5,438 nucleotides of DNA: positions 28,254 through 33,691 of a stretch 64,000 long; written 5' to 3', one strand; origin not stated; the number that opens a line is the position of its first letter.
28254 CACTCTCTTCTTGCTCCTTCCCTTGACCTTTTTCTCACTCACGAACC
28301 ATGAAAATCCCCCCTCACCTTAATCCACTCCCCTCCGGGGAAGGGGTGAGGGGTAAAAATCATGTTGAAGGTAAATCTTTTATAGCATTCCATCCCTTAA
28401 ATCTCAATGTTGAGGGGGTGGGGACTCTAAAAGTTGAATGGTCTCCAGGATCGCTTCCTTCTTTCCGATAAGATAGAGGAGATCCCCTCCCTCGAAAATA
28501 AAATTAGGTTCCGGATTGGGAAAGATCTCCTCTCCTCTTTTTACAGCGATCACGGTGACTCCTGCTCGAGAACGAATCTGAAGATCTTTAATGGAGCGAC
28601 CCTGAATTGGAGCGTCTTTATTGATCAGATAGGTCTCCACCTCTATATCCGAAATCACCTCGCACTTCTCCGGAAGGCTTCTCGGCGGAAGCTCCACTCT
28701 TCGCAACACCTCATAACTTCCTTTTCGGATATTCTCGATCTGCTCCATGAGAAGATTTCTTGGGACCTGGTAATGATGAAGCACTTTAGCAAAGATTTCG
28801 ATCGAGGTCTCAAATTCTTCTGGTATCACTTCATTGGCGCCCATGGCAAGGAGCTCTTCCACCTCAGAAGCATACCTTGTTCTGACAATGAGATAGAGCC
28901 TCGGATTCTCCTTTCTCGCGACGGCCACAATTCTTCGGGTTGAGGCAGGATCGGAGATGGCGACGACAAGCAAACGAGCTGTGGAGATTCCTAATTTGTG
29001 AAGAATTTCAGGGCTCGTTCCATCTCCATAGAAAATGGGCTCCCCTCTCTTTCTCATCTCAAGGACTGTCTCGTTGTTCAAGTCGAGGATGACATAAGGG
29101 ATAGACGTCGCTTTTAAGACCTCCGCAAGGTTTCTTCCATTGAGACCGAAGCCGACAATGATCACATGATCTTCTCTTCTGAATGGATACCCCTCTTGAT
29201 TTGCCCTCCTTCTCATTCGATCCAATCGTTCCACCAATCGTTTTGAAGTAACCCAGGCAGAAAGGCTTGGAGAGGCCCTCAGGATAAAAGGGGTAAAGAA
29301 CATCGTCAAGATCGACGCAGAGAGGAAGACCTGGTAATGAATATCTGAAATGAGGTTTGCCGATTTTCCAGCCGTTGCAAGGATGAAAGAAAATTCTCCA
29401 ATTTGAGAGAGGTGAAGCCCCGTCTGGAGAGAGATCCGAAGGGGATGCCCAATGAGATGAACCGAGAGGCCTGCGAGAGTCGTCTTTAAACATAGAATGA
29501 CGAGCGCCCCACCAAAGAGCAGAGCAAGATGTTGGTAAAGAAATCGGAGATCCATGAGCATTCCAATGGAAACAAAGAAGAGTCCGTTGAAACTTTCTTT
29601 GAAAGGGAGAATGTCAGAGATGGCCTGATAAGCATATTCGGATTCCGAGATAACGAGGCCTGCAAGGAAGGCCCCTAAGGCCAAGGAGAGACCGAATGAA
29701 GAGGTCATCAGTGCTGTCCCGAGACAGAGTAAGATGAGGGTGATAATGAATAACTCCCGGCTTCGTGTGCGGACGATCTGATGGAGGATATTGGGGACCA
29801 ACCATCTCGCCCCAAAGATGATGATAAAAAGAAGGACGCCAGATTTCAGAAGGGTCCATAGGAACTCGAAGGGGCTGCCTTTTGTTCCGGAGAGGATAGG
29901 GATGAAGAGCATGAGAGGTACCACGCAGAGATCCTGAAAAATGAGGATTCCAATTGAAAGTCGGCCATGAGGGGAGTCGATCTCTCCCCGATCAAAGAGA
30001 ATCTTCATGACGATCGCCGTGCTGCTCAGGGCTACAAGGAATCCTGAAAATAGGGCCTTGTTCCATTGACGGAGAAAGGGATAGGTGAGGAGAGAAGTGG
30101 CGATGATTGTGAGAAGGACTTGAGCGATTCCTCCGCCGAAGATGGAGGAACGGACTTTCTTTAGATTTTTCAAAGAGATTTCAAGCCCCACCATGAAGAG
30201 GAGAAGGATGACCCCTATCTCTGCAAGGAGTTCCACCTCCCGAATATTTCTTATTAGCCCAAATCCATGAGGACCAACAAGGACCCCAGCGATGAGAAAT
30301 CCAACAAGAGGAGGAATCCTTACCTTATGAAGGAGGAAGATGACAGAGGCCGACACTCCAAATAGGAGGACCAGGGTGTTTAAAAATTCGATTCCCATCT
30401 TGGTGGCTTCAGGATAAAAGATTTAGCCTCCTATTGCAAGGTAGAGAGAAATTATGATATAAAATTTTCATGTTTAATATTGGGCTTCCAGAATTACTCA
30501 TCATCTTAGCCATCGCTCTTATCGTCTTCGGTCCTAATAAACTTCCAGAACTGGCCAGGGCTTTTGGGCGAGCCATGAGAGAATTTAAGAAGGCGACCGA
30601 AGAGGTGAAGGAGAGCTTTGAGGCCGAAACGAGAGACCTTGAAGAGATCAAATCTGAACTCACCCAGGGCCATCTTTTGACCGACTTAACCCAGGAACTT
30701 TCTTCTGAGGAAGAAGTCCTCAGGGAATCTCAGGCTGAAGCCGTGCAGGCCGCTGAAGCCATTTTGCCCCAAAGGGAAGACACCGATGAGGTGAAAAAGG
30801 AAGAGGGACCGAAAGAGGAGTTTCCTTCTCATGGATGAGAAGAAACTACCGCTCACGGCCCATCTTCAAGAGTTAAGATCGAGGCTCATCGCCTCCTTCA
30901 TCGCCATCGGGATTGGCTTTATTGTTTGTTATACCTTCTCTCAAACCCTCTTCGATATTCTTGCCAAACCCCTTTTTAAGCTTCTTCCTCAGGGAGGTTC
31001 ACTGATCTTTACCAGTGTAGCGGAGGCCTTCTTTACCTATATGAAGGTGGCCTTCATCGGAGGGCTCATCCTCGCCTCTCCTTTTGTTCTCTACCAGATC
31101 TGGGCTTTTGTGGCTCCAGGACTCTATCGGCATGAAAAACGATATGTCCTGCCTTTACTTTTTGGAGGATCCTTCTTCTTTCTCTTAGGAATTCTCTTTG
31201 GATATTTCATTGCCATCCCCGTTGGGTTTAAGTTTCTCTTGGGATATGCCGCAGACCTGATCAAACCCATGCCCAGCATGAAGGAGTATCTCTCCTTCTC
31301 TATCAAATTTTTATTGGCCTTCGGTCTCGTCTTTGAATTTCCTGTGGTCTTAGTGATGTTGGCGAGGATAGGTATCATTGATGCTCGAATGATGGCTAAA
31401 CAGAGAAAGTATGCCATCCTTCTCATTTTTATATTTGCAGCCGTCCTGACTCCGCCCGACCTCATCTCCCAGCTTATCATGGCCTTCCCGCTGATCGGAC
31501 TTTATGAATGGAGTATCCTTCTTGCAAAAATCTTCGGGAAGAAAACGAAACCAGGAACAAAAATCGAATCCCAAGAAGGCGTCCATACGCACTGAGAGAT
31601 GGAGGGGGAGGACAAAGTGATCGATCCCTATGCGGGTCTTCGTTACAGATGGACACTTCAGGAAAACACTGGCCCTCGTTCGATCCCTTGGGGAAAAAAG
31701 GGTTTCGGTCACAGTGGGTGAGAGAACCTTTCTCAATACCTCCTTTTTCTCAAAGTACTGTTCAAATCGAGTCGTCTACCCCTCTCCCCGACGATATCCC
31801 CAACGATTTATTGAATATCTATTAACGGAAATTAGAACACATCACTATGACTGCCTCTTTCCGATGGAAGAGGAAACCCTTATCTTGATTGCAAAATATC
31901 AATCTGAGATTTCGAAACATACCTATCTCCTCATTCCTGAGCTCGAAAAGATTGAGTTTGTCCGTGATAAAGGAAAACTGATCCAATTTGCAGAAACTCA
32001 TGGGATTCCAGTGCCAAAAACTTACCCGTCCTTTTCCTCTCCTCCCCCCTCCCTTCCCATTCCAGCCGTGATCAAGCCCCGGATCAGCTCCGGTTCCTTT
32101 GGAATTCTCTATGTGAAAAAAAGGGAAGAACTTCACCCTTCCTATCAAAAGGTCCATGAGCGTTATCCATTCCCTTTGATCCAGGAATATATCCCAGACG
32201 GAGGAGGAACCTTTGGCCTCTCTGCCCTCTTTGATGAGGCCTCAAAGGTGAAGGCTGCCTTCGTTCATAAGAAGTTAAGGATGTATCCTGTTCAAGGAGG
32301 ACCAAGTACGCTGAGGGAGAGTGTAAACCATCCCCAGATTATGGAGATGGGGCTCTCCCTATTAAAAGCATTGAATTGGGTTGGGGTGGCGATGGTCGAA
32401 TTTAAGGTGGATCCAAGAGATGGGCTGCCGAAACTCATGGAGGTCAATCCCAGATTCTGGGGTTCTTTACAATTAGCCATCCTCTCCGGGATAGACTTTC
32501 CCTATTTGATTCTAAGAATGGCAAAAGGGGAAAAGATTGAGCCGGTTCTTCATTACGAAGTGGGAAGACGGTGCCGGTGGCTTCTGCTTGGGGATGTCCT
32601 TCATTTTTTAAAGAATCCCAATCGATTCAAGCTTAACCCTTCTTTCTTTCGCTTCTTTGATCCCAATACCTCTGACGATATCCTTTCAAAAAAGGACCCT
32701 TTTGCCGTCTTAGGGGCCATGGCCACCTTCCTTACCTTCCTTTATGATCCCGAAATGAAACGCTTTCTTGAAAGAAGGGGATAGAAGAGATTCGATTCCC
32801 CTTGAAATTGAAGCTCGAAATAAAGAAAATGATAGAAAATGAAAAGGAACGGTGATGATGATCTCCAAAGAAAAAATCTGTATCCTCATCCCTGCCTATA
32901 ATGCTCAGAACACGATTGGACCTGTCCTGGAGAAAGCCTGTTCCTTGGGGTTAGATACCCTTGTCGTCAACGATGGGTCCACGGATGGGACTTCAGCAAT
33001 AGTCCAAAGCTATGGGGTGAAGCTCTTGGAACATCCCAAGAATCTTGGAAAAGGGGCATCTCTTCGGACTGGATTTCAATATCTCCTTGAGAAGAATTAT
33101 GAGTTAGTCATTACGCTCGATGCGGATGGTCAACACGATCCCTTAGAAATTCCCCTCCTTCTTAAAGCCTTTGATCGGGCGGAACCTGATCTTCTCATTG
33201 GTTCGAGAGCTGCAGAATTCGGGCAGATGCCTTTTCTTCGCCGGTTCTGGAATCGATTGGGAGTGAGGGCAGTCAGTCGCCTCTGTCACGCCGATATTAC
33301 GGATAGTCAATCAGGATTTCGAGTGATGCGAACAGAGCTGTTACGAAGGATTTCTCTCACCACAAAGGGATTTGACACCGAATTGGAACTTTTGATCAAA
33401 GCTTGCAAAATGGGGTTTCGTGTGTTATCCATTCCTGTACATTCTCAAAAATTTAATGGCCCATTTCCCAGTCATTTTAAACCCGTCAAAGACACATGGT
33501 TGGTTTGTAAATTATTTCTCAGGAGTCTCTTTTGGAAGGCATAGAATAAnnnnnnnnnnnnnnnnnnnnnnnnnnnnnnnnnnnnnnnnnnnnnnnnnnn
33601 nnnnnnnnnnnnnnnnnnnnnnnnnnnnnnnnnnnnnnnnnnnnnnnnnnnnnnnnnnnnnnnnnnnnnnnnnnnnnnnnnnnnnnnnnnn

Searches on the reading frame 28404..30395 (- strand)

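Call 11: search_protein_families(library=pfam, proteins=[window:28404-30395:-], max_evalue=0.0001)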
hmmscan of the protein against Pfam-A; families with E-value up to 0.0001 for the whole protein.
window:28404-30395:- (663 aa): 3 families
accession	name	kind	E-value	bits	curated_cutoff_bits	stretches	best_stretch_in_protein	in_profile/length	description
PF00999.27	Na_H_Exchanger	-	1.9e-61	208.4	26.2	1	18-372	7-369/375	Sodium/hydrogen exchanger, transmembrane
PF02254.24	TrkA_N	-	1.8e-24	86.8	23.8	1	411-524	1-114/116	TrkA-N domain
PF02080.26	TrkA_C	-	3.4e-15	56.1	27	1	588-655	3-69/71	TrkA-C domain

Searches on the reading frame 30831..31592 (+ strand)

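Call 65: search_protein_families(library=pfam, proteins=[window:30831-31592:+], max_evalue=1e-8)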
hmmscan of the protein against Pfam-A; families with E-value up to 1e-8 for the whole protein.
window:30831-31592:+ (254 aa): 1 family
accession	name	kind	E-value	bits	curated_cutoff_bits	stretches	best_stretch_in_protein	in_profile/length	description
PF00902.23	TatC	-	9.4e-78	261.2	25.1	1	11-220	2-208/208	Sec-independent protein translocase protein (TatC)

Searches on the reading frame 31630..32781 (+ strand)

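Call 65: search_protein_families(library=pfam, proteins=[window:31630-32781:+], max_evalue=1e-8)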
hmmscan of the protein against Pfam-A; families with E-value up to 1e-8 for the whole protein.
window:31630-32781:+ (384 aa): 1 family
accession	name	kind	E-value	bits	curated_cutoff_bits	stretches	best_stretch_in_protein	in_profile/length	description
PF15632.11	ATPgrasp_Ter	-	4.8e-11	43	29.1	1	226-307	38-117/131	ATP-grasp in the biosynthetic pathway with Ter operon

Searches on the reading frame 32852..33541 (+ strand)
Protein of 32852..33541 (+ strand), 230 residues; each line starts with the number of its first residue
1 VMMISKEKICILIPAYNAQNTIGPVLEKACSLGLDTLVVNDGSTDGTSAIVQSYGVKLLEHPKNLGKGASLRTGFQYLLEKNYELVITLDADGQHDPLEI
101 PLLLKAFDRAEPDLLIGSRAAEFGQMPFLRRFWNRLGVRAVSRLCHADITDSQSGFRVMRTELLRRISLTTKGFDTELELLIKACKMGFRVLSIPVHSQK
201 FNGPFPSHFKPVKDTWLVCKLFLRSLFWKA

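Call 65: search_protein_families(library=pfam, proteins=[window:32852-33541:+], max_evalue=1e-8)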
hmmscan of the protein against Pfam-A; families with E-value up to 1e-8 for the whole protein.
window:32852-33541:+ (230 aa): 1 family
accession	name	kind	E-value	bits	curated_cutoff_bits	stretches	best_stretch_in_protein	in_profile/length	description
PF00535.33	Glycos_transf_2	-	3.9e-27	95.7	23.3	1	10-167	1-167/168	Glycosyl transferase family 2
